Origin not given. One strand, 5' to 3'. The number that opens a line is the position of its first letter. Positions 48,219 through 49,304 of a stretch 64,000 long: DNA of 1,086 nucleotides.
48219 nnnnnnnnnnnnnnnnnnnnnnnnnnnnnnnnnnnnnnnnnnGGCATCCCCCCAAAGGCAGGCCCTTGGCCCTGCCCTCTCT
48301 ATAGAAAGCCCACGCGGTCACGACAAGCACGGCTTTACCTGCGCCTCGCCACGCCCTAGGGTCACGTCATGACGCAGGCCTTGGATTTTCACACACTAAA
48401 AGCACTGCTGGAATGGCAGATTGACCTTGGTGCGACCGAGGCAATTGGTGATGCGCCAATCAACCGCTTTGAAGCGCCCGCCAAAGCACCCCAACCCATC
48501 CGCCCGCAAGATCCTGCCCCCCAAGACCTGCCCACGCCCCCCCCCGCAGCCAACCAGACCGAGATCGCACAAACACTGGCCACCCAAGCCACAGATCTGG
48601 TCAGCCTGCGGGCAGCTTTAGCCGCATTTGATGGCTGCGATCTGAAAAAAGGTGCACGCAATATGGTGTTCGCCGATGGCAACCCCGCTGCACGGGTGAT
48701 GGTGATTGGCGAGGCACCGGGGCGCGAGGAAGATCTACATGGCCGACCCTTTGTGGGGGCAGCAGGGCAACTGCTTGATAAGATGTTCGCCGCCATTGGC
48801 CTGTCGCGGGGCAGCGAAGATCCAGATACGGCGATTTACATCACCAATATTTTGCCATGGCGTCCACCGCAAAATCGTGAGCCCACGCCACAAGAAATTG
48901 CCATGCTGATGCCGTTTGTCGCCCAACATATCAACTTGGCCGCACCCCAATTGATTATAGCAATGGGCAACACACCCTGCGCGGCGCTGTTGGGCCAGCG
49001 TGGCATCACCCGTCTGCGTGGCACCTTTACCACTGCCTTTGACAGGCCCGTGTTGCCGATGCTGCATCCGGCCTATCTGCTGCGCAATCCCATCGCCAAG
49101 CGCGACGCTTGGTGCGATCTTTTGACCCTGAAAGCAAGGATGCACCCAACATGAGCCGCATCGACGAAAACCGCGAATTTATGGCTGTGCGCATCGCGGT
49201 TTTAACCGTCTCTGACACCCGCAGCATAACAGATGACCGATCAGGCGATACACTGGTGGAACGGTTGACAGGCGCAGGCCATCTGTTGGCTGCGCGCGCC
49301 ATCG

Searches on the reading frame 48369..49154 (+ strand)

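Call 40: search_protein_families(library=pfam, proteins=[window:48369-49154:+], max_evalue=0.001)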
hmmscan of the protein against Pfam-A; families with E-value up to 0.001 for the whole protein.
window:48369-49154:+ (261 aa): 1 family
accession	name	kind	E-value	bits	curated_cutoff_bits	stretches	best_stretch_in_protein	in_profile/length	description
PF03167.25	UDG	-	6.4e-33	114.2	24.3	1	102-251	2-140/141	Uracil DNA glycosylase superfamily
